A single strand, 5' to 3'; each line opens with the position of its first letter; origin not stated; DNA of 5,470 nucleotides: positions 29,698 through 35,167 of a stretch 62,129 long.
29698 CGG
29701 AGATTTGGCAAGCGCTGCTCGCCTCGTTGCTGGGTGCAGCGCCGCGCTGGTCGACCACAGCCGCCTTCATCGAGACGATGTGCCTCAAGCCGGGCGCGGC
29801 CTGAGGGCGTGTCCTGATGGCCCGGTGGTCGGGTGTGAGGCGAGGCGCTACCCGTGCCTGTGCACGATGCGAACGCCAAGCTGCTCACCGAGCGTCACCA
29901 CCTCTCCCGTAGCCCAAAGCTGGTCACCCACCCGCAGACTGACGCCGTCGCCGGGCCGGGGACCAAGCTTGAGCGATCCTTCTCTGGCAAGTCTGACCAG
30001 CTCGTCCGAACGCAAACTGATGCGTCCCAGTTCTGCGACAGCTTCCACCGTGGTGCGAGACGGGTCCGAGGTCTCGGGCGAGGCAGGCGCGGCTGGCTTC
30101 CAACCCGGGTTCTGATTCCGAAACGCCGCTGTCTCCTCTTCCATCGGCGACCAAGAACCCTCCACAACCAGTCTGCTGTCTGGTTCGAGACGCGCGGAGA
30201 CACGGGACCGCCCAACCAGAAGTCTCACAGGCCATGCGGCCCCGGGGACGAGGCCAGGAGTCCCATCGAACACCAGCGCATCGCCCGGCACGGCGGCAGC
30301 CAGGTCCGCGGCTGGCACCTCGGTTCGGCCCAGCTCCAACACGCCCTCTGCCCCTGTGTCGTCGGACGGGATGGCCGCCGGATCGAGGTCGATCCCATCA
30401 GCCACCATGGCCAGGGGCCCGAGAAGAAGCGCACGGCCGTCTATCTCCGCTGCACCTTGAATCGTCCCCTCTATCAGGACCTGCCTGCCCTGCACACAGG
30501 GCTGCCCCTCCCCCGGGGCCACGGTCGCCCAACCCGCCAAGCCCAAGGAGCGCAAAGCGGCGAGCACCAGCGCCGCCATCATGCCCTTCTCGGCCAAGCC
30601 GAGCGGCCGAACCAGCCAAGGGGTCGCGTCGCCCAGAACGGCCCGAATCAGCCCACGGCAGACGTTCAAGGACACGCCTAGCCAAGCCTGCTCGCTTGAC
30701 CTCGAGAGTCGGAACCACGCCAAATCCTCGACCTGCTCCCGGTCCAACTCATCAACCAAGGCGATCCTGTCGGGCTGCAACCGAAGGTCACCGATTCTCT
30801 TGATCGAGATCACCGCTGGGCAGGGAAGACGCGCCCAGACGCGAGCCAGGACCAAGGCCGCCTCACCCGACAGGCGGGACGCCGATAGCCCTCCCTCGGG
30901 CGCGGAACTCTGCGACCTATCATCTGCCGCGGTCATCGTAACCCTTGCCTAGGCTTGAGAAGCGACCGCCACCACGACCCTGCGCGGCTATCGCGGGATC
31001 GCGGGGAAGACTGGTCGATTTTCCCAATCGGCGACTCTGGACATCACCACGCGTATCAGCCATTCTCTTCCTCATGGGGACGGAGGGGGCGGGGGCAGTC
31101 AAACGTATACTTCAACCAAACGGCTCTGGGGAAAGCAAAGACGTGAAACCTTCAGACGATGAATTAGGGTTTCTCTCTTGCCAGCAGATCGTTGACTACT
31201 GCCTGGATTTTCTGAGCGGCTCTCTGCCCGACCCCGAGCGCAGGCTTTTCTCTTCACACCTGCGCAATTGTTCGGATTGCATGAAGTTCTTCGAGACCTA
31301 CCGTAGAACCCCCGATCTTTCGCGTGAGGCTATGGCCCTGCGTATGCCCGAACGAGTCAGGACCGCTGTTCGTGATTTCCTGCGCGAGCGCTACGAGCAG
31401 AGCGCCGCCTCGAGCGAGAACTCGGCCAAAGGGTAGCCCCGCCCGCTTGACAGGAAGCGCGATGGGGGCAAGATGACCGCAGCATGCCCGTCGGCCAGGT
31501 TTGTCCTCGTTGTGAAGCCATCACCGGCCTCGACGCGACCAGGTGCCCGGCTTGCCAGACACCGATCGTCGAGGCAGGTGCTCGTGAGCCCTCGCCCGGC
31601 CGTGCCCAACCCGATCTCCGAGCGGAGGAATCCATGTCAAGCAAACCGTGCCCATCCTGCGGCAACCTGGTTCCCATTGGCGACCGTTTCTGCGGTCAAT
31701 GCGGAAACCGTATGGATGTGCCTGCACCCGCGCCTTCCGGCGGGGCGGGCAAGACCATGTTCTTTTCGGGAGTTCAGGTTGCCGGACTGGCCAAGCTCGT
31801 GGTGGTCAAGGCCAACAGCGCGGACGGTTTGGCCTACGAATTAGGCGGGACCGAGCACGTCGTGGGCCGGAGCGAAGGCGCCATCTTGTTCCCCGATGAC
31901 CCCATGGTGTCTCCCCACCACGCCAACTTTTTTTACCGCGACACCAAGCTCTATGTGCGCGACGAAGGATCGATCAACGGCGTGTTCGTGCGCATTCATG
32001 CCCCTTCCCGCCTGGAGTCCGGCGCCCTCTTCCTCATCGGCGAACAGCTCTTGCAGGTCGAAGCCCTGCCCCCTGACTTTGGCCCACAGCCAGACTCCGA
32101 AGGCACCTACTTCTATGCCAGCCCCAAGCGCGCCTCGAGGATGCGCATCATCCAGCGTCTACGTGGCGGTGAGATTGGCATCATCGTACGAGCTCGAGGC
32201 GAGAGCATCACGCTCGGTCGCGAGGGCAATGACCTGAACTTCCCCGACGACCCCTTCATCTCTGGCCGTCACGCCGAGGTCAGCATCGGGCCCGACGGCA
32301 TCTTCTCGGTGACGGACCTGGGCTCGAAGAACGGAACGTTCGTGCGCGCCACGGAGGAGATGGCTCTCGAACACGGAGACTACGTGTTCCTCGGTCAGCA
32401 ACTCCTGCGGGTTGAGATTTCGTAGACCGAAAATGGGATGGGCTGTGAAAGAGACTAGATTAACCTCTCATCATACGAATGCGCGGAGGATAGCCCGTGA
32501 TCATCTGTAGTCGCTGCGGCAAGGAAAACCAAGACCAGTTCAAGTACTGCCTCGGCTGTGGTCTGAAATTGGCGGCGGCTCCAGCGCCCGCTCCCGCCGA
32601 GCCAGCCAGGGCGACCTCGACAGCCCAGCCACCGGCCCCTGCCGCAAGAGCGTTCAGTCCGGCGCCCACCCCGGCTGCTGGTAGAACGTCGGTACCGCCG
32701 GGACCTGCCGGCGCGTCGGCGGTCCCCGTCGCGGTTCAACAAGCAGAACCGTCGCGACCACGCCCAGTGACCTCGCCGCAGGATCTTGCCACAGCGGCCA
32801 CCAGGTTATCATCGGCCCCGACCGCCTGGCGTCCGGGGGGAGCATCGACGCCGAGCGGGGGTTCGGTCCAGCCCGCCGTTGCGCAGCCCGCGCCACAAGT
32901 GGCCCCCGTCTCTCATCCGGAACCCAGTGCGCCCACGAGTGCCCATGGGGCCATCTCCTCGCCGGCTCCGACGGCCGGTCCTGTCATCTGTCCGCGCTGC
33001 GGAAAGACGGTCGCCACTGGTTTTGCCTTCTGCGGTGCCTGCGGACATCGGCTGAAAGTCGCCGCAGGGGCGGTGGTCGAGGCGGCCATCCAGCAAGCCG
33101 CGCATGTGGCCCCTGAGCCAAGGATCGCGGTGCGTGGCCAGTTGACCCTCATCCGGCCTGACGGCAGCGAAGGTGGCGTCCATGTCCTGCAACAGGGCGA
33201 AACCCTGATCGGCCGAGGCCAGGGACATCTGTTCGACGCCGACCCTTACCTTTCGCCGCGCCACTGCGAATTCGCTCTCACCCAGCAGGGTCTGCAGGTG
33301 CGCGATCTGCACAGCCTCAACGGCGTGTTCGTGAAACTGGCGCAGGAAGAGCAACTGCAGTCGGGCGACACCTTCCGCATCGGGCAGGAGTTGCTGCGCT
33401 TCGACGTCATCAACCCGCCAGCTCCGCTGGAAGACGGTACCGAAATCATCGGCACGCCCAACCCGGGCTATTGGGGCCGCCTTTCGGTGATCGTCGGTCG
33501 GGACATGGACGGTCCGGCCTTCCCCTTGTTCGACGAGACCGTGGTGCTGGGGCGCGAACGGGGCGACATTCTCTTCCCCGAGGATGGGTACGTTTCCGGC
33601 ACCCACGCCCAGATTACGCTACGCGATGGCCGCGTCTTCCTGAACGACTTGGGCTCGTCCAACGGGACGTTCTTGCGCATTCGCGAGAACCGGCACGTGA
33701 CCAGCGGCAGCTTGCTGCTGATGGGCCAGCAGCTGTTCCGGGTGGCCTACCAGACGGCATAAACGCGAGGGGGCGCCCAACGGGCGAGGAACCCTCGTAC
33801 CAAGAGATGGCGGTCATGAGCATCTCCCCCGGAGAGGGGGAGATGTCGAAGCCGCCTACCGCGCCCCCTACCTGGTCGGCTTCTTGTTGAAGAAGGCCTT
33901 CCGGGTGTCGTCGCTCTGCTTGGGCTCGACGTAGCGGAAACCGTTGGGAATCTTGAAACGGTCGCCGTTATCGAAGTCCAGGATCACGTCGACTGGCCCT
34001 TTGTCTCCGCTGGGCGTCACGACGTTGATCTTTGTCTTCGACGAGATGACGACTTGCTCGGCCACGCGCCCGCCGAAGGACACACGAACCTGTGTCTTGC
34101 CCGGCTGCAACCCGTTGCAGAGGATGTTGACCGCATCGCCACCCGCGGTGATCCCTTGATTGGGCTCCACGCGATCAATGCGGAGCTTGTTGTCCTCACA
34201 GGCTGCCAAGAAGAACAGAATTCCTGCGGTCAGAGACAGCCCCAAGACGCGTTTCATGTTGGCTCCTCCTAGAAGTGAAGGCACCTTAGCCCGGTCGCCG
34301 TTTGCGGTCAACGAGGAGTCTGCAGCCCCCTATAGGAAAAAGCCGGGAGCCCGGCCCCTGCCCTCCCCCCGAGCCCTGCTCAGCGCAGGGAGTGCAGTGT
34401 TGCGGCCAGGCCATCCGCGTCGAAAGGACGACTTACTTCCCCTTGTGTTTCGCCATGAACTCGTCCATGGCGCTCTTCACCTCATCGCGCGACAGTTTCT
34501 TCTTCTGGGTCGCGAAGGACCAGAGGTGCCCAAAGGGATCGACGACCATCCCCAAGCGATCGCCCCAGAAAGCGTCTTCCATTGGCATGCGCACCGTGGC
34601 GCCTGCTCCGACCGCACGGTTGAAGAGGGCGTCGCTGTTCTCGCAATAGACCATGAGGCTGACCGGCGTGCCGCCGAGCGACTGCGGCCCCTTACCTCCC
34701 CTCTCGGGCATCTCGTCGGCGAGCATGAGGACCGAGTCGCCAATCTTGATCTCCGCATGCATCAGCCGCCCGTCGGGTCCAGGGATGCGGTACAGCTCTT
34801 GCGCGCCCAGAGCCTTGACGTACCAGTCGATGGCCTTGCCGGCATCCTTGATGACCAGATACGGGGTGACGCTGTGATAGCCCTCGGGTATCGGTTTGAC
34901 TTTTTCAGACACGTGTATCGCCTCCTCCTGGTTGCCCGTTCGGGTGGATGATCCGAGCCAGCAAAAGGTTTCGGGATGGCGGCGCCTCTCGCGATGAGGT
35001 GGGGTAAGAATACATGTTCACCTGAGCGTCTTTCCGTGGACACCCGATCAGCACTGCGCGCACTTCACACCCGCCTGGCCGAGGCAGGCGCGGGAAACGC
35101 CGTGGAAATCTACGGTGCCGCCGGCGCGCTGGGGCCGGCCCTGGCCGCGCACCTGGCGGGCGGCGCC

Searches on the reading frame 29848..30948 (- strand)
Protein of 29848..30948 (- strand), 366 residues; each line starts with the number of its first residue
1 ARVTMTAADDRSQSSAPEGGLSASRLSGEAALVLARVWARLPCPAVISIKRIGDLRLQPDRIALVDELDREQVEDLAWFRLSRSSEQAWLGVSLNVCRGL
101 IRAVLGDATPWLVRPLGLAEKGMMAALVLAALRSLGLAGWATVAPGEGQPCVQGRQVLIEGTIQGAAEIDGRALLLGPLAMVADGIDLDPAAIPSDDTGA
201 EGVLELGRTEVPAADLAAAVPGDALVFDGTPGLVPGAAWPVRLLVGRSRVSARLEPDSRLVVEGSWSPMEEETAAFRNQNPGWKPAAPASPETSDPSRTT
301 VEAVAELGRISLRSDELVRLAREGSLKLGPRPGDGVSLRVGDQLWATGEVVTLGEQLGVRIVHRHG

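Call 51: search_protein_families(library=pfam, proteins=[window:29848-30948:-], max_evalue=0.0001)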
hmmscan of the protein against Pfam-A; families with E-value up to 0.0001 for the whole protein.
window:29848-30948:- (366 aa): 1 family
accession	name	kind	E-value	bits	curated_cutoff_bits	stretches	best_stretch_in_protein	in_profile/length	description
PF01052.25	FliMN_C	-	2.1e-13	50.4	23.8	1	298-363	5-70/73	Type III flagellar switch regulator (C-ring) FliN C-term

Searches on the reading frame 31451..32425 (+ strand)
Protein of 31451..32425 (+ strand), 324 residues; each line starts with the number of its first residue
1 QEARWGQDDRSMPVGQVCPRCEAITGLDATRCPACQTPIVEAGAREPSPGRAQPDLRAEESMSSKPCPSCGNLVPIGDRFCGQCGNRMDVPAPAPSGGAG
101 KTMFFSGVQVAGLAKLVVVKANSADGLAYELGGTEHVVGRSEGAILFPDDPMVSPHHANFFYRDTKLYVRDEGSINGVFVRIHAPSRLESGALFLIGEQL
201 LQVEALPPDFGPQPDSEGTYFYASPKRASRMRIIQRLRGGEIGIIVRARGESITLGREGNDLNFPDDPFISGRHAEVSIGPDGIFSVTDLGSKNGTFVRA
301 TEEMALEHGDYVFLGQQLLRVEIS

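Call 51: search_protein_families(library=pfam, proteins=[window:31451-32425:+], max_evalue=0.0001)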
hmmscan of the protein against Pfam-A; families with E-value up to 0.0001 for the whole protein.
window:31451-32425:+ (324 aa): 5 families
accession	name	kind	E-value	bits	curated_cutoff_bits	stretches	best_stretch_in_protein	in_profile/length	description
PF00498.31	FHA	-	1.2e-23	83.7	20.7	2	253-315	1-67/67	FHA domain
PF16697.10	Yop-YscD_cpl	-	6.6e-10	39.6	33.2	0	237-321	3-90/94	Inner membrane component of T3SS, cytoplasmic domain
PF12773.13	DZR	-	7.1e-09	36.1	27.3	1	18-85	1-45/45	Double zinc ribbon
PF13240.11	Zn_Ribbon_1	-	3.6e-06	27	25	1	67-86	2-21/23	zinc-ribbon domain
PF13248.11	Zn_ribbon_3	-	7.2e-06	25.7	27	1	65-88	3-26/26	zinc-ribbon domain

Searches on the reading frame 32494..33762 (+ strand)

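Call 51: search_protein_families(library=pfam, proteins=[window:32494-33762:+], max_evalue=0.0001)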
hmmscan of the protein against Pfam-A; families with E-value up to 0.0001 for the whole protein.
window:32494-33762:+ (422 aa): 7 families
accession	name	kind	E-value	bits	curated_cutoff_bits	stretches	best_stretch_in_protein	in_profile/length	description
PF00498.31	FHA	-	1.8e-21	76.8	20.7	2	350-403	1-59/67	FHA domain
PF16697.10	Yop-YscD_cpl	-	2.9e-12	47.1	33.2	1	339-419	8-92/94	Inner membrane component of T3SS, cytoplasmic domain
PF24463.1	DUF7577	-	9.3e-11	41.6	28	1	163-187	2-26/27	Domain of unknown function (DUF7577)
PF13240.11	Zn_Ribbon_1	-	3e-10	40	25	1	166-187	2-23/23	zinc-ribbon domain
PF12773.13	DZR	-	5.4e-09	36.5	27.3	0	166-188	1-23/45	Double zinc ribbon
PF13248.11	Zn_ribbon_3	-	3.4e-07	29.9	27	0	164-187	3-26/26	zinc-ribbon domain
PF17032.10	Zn_ribbon_15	-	7.1e-06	27.2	28.9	0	164-184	53-73/73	zinc-ribbon family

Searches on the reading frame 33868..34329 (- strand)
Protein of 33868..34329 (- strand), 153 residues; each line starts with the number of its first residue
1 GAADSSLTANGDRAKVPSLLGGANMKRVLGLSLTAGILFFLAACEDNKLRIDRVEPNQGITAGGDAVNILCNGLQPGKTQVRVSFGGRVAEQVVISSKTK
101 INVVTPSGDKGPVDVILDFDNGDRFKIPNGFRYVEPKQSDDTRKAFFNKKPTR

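Call 51: search_protein_families(library=pfam, proteins=[window:33868-34329:-], max_evalue=0.0001)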
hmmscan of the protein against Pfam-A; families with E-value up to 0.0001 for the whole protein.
window:33868-34329:- (153 aa): 1 family
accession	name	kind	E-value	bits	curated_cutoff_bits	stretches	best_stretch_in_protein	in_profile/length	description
PF01833.30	TIG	-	3e-07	30.8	20.9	1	50-133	2-84/84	IPT/TIG domain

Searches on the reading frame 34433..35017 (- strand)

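Call 51: search_protein_families(library=pfam, proteins=[window:34433-35017:-], max_evalue=0.0001)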
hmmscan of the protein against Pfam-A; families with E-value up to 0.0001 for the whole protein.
window:34433-35017:- (194 aa): 1 family
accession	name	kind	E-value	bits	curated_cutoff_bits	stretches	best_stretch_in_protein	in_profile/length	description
PF00903.31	Glyoxalase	-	1.9e-16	61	20.6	1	54-168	7-121/121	Glyoxalase/Bleomycin resistance protein/Dioxygenase superfamily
